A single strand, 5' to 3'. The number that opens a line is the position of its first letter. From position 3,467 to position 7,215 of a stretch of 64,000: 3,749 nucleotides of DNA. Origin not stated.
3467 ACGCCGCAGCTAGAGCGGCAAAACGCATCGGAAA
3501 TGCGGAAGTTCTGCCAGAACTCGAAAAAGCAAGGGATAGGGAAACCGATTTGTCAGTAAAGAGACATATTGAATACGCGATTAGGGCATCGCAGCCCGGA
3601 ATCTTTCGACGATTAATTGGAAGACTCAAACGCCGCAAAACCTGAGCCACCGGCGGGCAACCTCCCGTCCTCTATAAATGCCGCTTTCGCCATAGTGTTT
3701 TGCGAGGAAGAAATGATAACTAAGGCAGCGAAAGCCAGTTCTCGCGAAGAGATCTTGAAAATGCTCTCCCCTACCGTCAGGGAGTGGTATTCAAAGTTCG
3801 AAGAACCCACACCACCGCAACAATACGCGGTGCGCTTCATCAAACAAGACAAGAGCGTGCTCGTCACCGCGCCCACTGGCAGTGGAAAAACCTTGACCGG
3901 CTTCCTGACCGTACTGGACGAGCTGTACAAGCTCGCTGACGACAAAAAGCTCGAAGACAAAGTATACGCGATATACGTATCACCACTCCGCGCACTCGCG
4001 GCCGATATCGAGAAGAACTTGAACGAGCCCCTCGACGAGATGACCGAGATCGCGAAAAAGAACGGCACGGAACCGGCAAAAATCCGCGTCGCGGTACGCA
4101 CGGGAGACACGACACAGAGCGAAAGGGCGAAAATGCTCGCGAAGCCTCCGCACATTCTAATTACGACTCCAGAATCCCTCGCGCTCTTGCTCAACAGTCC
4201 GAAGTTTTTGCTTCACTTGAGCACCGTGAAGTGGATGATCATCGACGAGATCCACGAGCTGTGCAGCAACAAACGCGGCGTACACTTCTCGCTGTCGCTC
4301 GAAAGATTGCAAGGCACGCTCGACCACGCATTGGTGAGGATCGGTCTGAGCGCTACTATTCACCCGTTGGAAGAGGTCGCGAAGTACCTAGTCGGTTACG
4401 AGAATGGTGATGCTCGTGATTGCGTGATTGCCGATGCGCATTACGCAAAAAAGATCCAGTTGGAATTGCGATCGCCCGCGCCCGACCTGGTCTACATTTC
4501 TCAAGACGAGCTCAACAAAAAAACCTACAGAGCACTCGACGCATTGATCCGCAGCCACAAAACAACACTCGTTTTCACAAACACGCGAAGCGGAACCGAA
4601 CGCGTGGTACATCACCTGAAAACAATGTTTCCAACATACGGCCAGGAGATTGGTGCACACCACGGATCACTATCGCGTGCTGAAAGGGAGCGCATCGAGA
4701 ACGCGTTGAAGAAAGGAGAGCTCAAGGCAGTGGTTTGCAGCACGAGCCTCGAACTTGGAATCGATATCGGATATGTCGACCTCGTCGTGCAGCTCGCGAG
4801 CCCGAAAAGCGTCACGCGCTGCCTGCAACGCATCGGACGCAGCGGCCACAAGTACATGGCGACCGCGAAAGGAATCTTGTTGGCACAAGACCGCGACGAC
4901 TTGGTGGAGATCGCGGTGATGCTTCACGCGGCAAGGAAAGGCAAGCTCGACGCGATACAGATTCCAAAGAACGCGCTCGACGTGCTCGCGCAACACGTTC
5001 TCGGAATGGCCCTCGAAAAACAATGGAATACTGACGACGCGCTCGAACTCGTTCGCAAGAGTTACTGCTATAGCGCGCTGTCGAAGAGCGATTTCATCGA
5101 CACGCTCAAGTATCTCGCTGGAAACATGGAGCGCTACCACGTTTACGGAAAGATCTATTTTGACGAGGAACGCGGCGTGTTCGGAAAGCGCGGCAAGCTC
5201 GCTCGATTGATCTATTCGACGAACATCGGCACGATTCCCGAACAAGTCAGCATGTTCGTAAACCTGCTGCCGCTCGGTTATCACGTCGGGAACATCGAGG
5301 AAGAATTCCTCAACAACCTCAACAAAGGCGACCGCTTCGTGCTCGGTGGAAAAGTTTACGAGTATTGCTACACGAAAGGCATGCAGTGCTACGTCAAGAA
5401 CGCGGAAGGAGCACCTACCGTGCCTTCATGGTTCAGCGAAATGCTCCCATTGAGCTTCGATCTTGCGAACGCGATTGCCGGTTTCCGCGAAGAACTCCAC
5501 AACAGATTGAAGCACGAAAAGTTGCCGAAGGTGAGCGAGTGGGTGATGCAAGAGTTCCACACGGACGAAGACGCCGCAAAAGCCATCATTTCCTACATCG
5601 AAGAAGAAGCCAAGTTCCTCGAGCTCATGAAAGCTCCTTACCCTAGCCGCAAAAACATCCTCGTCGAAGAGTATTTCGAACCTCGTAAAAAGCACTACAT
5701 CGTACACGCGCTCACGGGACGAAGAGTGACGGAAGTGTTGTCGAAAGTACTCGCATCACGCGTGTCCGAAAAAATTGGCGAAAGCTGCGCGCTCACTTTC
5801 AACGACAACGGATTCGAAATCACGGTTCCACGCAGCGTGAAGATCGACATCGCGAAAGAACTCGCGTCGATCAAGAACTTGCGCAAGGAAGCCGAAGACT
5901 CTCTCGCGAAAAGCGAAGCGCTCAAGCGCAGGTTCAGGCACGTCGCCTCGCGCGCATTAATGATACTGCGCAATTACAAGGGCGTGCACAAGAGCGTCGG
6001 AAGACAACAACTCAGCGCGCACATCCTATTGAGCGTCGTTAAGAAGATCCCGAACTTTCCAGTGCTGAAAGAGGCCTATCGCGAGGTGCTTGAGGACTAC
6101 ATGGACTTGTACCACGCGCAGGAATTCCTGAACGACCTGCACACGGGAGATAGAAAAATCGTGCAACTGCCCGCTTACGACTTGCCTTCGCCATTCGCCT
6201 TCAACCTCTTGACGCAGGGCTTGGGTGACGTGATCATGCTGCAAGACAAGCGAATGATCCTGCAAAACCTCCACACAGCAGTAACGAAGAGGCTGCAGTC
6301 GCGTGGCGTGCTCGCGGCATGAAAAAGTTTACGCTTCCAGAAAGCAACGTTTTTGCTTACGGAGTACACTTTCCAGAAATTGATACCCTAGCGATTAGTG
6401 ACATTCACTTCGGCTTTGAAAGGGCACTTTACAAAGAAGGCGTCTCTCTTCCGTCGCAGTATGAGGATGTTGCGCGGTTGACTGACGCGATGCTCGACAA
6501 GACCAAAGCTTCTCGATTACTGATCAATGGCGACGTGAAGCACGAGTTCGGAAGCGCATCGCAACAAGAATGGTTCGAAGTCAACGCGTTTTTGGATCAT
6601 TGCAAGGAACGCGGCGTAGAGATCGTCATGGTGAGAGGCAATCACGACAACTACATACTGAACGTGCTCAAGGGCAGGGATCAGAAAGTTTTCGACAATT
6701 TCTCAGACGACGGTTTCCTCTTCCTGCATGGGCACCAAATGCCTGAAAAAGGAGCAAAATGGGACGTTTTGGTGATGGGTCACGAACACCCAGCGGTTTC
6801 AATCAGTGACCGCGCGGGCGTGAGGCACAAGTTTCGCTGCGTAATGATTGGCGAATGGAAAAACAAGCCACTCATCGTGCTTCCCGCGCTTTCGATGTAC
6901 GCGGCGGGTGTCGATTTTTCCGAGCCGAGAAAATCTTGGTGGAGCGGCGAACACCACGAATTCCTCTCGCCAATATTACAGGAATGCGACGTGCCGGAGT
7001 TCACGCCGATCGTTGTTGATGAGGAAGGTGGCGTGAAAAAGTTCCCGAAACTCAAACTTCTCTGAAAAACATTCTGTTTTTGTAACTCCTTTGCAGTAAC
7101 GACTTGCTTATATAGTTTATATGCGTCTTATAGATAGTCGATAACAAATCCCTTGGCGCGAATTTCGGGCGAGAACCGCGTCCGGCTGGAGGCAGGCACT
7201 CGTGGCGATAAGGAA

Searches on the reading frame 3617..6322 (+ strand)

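Call 14: search_protein_families(library=pfam, max_evalue=0.0001, proteins=[window:3617-6322:+])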
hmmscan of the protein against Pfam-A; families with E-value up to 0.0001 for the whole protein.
window:3617-6322:+ (901 aa): 6 families
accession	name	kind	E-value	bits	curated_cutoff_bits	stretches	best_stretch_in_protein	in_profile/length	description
PF08494.16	DEAD_assoc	-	4e-53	180.5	23.5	1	676-861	2-191/191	DEAD/H associated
PF19306.5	WH_Lhr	-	5.1e-36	124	27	1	438-600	2-165/168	Large helicase-related protein, winged helix domain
PF00270.35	DEAD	-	9.1e-33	113.8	26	1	65-252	1-165/167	DEAD/DEAH box helicase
PF00271.37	Helicase_C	-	2e-20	73.5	23.5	1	305-410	4-107/110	Helicase conserved C-terminal domain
PF04851.21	ResIII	-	2e-10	41.3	22.5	1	64-248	4-162/164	Type III restriction enzyme, res subunit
PF22590.2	Cas3-like_C_2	-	4.1e-05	24.2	27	0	315-409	3-101/106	CRISPR-associated nuclease/helicase Cas3, C-terminal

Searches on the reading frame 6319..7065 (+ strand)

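Call 14: search_protein_families(library=pfam, max_evalue=0.0001, proteins=[window:6319-7065:+])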
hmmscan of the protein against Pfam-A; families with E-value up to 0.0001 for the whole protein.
window:6319-7065:+ (248 aa): 2 families
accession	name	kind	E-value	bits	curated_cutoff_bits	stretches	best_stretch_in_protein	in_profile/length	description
PF00149.33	Metallophos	-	4.9e-11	43.8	21.5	1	24-156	4-156/191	Calcineurin-like phosphoesterase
PF12850.12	Metallophos_2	-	8.3e-05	23.1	27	0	24-165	4-124/154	Calcineurin-like phosphoesterase superfamily domain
